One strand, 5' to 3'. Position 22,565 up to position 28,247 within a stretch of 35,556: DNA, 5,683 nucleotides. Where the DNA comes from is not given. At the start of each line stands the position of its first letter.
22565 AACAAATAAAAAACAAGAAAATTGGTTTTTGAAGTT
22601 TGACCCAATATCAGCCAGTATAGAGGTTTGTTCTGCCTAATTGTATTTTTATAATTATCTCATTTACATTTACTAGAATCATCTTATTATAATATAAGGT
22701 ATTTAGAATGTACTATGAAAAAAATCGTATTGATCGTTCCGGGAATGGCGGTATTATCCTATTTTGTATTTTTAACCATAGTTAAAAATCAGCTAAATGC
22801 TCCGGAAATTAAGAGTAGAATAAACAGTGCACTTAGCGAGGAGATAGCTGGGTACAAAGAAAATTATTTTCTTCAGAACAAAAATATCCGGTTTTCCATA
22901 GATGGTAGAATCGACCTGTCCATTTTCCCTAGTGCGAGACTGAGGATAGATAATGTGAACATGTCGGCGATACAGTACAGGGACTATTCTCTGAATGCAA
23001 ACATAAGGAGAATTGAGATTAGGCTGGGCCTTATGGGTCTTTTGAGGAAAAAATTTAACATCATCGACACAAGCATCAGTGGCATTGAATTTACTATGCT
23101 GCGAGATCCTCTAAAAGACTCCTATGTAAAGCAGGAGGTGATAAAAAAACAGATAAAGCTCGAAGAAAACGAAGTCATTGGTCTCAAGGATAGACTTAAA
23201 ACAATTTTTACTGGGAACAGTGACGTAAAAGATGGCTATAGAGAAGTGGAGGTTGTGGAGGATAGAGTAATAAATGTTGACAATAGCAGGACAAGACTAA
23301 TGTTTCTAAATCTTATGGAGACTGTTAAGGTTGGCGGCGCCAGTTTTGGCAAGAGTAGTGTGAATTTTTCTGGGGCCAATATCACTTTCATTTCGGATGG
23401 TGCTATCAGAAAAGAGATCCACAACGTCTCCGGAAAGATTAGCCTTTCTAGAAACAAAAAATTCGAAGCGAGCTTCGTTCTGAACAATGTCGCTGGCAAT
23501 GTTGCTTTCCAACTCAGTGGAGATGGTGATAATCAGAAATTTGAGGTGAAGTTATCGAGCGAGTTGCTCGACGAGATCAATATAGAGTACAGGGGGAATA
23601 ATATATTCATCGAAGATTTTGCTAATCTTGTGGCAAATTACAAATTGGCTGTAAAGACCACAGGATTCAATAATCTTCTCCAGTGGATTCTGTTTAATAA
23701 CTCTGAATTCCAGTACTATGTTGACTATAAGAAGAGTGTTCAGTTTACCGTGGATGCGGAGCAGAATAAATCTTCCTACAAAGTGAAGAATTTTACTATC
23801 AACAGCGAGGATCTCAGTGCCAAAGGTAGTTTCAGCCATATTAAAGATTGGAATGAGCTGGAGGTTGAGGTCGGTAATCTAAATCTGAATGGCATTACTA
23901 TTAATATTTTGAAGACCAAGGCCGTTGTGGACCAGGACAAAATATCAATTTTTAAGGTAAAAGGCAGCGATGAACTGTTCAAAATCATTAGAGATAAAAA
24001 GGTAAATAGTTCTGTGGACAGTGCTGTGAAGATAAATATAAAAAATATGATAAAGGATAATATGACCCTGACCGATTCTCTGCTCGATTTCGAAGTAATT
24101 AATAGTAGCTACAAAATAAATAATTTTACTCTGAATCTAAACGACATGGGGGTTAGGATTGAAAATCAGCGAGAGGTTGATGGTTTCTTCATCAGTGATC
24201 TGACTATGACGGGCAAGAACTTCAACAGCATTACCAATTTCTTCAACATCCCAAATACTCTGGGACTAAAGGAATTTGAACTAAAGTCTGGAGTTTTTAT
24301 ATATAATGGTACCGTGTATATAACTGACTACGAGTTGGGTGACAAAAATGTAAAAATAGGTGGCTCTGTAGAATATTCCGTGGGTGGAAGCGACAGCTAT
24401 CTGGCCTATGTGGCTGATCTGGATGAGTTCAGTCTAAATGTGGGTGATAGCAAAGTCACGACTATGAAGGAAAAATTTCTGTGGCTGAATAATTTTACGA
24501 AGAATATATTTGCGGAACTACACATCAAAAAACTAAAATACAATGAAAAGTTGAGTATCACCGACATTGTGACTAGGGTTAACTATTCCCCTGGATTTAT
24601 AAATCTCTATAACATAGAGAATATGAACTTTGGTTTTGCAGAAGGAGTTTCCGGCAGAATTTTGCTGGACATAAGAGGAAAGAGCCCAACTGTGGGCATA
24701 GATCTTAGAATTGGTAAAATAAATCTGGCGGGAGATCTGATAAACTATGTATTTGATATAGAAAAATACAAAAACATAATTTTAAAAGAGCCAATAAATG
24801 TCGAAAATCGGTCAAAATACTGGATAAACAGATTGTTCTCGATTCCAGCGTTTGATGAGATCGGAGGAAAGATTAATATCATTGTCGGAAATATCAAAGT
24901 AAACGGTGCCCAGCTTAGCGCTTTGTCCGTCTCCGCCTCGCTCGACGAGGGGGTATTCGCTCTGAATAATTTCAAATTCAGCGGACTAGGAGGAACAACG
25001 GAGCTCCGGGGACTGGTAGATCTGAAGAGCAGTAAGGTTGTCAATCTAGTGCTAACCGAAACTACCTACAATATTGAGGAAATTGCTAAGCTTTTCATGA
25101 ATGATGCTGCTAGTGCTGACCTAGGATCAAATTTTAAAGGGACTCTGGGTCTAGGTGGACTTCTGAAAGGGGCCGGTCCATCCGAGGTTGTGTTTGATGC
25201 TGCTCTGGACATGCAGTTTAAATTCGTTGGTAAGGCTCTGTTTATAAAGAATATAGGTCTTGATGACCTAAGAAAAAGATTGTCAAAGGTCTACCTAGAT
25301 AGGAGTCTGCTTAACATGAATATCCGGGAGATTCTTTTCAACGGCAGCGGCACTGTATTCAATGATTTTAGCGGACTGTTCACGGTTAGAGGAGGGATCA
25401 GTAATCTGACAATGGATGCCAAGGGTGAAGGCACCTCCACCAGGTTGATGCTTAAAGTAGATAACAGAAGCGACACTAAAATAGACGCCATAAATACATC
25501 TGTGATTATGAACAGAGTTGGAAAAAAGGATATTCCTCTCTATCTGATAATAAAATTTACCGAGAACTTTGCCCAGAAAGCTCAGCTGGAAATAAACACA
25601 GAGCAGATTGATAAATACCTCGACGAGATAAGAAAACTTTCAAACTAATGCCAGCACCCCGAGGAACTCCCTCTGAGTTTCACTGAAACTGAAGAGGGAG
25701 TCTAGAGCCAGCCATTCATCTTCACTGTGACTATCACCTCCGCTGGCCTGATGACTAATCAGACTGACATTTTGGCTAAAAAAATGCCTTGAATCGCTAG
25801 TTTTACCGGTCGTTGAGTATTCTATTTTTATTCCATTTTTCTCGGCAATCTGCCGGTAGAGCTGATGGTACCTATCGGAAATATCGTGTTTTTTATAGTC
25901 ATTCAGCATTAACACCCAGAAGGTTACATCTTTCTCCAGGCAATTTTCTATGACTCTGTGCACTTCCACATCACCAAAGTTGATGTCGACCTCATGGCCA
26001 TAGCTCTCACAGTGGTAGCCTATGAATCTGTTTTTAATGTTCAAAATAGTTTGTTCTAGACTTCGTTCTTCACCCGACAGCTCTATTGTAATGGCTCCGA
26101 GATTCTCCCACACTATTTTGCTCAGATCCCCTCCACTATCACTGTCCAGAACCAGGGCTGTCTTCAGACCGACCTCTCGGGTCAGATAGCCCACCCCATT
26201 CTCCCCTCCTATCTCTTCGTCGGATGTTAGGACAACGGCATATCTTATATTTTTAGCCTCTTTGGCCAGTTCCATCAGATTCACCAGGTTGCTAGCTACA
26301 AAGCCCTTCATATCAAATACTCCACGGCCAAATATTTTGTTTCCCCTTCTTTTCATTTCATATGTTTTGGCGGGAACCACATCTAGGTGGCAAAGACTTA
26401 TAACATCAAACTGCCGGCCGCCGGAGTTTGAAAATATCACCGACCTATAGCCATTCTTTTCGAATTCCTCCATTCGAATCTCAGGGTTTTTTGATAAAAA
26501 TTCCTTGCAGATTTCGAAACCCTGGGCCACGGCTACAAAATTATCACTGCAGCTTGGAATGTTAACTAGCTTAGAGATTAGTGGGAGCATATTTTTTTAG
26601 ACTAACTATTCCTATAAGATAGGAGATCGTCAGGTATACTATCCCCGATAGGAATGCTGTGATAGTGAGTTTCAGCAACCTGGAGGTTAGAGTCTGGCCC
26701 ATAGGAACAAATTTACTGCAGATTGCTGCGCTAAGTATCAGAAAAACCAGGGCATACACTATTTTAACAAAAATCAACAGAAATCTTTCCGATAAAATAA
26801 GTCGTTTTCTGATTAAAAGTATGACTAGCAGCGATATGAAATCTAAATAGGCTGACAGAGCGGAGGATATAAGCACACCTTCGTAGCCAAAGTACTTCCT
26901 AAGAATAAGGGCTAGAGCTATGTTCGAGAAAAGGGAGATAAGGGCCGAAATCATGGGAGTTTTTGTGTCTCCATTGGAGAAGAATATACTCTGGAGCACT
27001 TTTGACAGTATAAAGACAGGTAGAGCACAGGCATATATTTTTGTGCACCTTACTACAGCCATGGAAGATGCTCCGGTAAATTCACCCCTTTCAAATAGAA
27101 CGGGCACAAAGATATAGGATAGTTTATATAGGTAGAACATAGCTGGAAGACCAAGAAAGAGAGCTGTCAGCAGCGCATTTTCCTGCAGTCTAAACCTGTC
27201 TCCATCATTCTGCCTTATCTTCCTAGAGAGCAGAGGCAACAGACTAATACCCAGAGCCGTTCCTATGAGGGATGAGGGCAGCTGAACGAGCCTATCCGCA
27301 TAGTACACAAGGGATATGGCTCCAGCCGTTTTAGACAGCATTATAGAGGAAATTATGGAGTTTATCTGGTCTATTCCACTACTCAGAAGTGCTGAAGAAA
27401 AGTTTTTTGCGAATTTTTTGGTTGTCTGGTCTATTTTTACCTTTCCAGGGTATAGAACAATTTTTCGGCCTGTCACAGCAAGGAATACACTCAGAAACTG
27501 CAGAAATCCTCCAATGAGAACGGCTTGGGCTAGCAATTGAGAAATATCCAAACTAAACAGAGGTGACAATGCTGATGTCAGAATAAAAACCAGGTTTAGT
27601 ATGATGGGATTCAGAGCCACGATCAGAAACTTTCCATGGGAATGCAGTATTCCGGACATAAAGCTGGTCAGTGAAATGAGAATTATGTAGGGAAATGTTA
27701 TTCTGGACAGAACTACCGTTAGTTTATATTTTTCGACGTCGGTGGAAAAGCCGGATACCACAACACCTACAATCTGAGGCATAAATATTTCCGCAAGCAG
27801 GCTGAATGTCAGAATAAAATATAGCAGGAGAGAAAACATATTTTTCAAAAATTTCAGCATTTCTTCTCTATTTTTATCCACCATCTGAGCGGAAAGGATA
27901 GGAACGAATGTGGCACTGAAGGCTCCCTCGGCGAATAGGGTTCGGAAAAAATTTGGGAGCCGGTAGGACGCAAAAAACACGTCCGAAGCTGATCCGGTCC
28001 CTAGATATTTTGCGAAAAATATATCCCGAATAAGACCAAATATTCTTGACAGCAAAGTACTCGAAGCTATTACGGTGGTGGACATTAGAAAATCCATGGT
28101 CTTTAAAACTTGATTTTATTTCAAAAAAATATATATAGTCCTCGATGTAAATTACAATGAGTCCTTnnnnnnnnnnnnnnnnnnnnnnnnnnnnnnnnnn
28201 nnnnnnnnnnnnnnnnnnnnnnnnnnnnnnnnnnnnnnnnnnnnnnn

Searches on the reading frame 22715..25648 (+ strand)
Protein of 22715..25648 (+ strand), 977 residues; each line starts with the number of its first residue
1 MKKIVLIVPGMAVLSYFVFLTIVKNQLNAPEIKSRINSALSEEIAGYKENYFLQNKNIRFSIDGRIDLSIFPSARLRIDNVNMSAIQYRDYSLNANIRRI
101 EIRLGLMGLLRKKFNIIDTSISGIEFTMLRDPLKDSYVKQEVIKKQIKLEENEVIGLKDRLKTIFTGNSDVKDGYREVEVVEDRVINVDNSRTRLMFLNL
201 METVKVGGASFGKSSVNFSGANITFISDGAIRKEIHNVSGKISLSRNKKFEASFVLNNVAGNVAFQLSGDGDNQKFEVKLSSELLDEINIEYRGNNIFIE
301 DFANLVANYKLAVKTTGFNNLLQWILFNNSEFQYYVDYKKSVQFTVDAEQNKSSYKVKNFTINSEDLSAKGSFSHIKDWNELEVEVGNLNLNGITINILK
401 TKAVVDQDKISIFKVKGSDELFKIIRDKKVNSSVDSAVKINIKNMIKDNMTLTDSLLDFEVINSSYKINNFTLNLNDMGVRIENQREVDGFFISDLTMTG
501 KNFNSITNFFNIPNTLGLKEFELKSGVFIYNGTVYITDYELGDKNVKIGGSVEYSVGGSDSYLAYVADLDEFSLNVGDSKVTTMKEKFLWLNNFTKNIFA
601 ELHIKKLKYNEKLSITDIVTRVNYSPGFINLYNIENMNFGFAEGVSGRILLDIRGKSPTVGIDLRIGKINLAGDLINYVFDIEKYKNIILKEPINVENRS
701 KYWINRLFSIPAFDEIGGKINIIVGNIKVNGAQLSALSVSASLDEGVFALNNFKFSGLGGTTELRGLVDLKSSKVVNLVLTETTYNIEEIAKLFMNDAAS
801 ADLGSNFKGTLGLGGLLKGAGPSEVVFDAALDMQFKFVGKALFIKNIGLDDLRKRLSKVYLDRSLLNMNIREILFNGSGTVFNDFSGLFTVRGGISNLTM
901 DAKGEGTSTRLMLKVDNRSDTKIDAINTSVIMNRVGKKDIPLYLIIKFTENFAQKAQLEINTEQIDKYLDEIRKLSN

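Call 8: search_protein_families(library=pfam, proteins=[window:22715-25648:+], max_evalue=0.001)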
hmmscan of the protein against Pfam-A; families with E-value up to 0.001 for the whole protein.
window:22715-25648:+ (977 aa): 2 families
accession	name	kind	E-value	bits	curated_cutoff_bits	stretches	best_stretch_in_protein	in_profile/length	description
PF05170.20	AsmA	-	6.3e-13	48.8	29.8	1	57-475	47-480/607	AsmA family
PF13116.12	YhdP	-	3.6e-07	28.9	46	1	250-774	805-1163/1224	YhdP protein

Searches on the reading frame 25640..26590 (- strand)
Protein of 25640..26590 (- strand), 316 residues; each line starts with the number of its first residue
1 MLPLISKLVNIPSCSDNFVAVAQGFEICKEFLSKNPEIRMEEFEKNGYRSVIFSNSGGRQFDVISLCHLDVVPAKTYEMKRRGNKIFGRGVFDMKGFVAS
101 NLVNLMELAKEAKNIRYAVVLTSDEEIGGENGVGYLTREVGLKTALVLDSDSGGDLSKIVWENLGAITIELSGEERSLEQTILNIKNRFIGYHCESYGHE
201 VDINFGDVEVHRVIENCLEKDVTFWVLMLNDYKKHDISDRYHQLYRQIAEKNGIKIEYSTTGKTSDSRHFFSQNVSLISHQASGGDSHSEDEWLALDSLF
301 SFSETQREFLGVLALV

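Call 9: search_protein_families(library=pfam, proteins=[window:25640-26590:-], max_evalue=0.001)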
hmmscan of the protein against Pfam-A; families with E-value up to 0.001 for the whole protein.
window:25640-26590:- (316 aa): 1 family
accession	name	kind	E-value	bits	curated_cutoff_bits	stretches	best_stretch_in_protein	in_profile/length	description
PF01546.33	Peptidase_M20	-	1.4e-16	61.5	24.6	1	68-300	5-194/206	Peptidase family M20/M25/M40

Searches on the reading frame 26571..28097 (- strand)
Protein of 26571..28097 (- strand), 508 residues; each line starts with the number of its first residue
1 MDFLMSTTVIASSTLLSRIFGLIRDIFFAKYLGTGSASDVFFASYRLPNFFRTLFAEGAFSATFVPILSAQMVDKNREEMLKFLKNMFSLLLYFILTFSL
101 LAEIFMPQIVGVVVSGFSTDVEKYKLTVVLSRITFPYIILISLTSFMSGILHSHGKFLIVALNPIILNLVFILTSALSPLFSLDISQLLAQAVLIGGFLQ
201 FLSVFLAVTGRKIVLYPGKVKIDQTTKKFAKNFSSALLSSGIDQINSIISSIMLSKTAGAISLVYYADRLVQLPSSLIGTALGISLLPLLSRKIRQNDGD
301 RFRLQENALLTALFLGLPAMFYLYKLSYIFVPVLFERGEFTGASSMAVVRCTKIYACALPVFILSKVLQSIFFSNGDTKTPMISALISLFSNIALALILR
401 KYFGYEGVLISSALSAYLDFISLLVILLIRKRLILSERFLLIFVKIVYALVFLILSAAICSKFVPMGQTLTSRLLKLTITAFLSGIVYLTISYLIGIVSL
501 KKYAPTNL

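Call 9: search_protein_families(library=pfam, proteins=[window:26571-28097:-], max_evalue=0.001)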
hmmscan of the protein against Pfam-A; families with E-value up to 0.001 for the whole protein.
window:26571-28097:- (508 aa): 2 families
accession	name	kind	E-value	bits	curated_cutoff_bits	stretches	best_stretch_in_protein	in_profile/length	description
PF03023.19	MurJ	-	3.8e-90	303.1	27.4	1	28-460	1-430/451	Lipid II flippase MurJ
PF01554.23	MatE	-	0.00015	21.9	24.9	1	247-397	13-160/161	MatE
